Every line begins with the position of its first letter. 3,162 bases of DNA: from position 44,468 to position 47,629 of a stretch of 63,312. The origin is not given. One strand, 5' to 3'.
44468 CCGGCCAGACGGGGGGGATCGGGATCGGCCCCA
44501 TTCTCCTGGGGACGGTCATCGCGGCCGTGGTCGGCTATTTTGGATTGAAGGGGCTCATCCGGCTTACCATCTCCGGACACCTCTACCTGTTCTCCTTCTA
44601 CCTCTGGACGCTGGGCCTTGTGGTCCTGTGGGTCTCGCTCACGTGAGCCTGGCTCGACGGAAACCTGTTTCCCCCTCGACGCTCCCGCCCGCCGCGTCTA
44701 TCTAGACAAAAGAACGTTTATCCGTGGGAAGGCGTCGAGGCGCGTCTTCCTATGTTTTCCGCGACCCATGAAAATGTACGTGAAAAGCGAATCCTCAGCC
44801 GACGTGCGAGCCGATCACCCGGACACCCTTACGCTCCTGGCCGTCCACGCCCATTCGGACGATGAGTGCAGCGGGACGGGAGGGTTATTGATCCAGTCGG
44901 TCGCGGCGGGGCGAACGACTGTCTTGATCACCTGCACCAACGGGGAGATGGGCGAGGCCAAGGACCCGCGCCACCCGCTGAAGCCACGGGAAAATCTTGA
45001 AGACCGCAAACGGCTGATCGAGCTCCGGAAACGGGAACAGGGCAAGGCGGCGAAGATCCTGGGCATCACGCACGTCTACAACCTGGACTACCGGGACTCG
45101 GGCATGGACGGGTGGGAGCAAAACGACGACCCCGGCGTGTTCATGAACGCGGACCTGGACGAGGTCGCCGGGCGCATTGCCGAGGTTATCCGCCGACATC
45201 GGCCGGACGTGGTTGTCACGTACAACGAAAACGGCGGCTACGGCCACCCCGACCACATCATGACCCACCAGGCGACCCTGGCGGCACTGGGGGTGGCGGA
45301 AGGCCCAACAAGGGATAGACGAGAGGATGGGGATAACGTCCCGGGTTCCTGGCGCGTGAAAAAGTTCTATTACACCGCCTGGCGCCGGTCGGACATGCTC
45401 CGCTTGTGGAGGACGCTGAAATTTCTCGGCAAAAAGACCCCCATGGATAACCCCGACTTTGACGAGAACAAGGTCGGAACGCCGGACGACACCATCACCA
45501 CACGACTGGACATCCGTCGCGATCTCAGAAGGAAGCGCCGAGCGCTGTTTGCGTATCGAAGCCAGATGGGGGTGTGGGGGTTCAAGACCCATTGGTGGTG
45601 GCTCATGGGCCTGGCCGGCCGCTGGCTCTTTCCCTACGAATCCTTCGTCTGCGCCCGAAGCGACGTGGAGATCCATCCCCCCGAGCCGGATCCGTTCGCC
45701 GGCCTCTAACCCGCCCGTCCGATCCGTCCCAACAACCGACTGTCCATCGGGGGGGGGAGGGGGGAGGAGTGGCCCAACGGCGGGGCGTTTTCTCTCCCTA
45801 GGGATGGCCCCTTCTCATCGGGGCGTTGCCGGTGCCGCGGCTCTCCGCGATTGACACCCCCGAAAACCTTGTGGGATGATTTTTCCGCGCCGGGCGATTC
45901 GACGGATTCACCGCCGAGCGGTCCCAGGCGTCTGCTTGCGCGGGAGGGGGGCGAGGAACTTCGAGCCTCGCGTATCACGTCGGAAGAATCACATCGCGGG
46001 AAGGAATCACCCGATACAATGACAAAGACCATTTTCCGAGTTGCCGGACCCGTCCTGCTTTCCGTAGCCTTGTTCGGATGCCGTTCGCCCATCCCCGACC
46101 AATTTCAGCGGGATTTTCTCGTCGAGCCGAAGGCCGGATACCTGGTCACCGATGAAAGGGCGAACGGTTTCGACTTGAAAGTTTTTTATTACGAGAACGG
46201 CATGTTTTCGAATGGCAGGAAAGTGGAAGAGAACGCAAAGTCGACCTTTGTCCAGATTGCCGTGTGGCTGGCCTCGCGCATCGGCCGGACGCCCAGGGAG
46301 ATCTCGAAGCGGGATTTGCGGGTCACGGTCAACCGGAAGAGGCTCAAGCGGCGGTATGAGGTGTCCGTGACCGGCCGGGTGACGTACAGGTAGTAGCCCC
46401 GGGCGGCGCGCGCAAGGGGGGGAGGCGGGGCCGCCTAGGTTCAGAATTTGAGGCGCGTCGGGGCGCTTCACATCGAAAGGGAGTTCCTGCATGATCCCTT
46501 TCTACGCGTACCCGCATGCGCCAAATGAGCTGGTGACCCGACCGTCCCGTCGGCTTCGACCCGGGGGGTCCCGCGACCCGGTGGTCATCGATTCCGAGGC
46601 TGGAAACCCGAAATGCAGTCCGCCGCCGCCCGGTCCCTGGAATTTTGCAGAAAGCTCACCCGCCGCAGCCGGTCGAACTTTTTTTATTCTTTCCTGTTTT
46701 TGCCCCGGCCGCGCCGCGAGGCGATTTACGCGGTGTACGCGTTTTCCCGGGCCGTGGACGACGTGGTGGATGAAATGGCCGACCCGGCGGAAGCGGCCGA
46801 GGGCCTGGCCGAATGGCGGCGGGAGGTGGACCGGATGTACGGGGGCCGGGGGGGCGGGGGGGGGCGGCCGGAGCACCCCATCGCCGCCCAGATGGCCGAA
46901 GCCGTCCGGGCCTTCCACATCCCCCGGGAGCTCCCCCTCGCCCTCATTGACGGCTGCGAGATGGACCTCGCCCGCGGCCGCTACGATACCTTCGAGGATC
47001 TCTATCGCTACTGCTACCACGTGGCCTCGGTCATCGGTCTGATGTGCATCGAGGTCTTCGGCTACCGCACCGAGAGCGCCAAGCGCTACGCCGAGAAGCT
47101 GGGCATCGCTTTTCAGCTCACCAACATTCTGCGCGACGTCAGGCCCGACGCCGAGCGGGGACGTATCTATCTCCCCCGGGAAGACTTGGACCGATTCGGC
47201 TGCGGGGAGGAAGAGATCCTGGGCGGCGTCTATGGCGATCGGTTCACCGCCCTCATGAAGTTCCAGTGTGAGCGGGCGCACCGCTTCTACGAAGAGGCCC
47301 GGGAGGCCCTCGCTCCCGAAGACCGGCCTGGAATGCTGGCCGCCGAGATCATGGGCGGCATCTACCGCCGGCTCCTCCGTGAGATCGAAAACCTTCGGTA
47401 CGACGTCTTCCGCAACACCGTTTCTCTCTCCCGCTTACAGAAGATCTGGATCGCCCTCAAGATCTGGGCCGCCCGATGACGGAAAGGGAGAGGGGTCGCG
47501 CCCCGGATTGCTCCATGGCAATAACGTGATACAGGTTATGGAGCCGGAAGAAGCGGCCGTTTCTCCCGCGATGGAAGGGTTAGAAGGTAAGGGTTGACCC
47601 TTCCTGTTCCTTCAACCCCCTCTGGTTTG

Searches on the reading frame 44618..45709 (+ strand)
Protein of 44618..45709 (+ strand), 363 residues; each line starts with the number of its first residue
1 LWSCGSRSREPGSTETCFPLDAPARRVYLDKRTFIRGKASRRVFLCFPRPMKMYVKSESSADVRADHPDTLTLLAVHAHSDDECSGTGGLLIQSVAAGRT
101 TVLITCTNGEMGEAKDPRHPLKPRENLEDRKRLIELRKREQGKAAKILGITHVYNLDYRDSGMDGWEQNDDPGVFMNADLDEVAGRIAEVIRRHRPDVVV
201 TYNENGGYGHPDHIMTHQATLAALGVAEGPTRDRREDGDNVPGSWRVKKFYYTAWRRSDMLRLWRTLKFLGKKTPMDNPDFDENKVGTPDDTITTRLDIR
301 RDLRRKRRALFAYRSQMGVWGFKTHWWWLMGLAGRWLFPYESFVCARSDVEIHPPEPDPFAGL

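Call 57: search_protein_families(library=pfam, proteins=[window:44618-45709:+], max_evalue=0.1)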
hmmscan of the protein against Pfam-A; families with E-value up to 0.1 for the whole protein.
window:44618-45709:+ (363 aa): 1 family
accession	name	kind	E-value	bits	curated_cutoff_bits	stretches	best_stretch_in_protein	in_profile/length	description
PF02585.22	PIG-L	-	9.1e-32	110.7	28.2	1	74-223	1-128/129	GlcNAc-PI de-N-acetylase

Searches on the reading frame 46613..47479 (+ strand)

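Call 57: search_protein_families(library=pfam, proteins=[window:46613-47479:+], max_evalue=0.1)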
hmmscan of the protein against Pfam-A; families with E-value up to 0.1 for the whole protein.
window:46613-47479:+ (288 aa): 1 family
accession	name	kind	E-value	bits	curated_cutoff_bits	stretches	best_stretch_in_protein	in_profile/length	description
PF00494.24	SQS_PSY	-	5.4e-84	282.4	26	1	17-275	2-262/263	Squalene/phytoene synthase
